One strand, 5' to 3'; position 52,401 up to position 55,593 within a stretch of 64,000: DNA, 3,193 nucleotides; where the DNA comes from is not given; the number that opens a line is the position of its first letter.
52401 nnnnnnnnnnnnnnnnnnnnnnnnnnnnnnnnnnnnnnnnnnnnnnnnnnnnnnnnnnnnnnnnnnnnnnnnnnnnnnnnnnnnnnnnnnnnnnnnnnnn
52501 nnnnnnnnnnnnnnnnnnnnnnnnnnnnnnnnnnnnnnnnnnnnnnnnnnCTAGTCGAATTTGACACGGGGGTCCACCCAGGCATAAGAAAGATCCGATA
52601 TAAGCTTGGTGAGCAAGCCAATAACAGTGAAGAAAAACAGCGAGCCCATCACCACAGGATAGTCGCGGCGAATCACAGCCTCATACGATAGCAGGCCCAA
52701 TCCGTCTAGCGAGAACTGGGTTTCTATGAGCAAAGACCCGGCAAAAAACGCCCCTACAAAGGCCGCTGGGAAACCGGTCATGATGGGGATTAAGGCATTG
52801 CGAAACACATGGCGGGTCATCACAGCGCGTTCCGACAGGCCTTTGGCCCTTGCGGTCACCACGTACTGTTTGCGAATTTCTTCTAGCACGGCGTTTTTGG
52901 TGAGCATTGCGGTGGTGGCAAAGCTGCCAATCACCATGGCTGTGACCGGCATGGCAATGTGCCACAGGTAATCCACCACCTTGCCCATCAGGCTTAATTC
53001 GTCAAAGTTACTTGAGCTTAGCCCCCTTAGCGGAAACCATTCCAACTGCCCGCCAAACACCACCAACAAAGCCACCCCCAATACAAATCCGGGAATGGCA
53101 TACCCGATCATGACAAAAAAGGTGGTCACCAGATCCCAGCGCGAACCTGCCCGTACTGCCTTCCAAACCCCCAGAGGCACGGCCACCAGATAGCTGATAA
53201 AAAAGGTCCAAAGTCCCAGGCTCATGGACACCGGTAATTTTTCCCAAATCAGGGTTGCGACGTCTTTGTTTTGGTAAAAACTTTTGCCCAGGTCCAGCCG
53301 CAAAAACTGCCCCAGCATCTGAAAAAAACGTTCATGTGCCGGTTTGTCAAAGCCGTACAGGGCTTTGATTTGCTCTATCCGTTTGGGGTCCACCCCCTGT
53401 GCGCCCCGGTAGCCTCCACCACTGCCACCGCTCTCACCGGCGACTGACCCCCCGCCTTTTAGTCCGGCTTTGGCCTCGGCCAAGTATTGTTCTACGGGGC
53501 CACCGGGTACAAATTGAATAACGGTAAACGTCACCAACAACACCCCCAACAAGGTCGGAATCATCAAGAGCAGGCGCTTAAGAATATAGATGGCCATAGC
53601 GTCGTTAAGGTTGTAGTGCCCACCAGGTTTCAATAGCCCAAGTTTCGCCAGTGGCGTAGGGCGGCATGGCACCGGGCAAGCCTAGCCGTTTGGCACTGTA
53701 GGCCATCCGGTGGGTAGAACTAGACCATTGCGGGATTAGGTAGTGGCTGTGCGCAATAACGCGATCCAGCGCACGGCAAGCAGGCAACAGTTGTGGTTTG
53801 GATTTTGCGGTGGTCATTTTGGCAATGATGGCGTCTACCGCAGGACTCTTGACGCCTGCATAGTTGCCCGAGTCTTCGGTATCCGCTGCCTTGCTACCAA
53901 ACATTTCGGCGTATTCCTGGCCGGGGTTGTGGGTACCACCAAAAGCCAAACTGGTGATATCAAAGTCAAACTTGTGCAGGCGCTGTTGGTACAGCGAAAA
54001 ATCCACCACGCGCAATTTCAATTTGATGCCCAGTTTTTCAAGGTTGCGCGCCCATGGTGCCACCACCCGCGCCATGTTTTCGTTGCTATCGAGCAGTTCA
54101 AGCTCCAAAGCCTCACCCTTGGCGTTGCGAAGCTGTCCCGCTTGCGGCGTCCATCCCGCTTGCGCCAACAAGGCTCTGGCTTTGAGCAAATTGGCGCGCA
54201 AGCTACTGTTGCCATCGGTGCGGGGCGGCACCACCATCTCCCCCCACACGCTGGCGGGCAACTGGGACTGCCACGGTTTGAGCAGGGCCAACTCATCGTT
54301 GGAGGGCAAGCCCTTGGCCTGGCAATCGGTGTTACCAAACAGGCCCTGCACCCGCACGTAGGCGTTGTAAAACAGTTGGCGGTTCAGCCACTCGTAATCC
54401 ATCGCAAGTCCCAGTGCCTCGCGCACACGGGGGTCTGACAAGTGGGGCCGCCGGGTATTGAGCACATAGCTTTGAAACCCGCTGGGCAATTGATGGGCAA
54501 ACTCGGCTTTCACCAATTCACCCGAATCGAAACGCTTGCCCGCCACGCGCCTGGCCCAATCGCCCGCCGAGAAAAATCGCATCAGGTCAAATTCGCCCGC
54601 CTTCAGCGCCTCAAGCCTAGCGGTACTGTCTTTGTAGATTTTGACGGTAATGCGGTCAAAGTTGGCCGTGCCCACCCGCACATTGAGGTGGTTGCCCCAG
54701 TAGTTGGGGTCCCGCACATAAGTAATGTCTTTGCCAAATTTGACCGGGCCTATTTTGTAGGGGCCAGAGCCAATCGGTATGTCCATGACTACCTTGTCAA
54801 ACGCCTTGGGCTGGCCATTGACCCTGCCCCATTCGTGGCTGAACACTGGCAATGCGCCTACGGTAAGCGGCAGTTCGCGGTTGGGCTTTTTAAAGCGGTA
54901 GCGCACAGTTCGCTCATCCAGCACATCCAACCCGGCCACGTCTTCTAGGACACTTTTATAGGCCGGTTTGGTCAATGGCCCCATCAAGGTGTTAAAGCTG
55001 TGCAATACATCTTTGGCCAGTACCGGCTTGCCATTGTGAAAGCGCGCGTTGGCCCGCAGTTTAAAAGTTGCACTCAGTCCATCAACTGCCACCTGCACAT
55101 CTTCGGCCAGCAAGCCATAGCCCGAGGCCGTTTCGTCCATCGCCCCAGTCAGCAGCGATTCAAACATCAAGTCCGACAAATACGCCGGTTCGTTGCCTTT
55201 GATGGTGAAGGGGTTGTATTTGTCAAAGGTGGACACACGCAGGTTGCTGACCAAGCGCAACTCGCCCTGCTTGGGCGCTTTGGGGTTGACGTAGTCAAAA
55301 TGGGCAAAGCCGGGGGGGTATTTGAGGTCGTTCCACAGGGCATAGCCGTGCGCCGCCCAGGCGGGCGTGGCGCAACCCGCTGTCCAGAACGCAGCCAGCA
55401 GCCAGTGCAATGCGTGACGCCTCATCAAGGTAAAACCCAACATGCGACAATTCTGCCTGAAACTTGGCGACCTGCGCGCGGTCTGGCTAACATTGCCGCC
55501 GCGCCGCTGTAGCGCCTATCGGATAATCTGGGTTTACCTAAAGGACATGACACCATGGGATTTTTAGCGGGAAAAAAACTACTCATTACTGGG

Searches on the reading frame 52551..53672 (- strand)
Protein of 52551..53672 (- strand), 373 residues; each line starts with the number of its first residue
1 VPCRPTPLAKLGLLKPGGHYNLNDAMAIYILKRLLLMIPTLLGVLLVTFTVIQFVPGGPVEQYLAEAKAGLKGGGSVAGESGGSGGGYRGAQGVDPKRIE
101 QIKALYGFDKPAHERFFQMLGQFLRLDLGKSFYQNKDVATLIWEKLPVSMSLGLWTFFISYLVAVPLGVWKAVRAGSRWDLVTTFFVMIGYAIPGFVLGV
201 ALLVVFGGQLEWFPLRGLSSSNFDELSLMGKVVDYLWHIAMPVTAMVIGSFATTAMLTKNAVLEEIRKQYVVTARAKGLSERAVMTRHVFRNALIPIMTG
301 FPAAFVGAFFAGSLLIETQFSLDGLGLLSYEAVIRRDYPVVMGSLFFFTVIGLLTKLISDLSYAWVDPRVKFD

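Call 58: search_protein_families(library=pfam, proteins=[window:52551-53672:-], max_evalue=0.0001)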
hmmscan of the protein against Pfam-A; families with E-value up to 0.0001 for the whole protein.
window:52551-53672:- (373 aa): 1 family
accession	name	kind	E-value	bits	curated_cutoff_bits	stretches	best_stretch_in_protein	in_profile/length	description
PF00528.27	BPD_transp_1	-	9.9e-35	120.4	26.4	1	164-371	1-183/184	Binding-protein-dependent transport system inner membrane component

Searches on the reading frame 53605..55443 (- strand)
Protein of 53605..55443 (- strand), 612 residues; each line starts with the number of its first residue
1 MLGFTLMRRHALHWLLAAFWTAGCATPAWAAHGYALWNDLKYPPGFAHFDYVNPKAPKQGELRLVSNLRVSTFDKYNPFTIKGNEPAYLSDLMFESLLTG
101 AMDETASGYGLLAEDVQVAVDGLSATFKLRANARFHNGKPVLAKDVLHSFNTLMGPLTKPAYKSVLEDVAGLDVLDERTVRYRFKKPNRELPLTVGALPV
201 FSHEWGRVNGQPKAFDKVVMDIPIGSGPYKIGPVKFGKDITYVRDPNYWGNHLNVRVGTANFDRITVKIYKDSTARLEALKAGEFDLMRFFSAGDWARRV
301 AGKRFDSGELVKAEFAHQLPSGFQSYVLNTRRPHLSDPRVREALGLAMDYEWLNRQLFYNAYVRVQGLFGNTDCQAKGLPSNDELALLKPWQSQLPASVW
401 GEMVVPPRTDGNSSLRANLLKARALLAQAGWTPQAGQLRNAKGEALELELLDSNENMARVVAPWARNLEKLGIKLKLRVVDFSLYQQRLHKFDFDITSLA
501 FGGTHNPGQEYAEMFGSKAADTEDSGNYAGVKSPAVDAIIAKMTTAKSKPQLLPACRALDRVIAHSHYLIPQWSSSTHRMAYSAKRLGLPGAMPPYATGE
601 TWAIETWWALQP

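Call 58: search_protein_families(library=pfam, proteins=[window:53605-55443:-], max_evalue=0.0001)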
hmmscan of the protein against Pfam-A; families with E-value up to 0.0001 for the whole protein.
window:53605-55443:- (612 aa): 1 family
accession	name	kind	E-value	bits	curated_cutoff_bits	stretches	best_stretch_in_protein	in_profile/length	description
PF00496.27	SBP_bac_5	-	1.6e-74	251.7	32.4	1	110-520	4-365/368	Bacterial extracellular solute-binding proteins, family 5 Middle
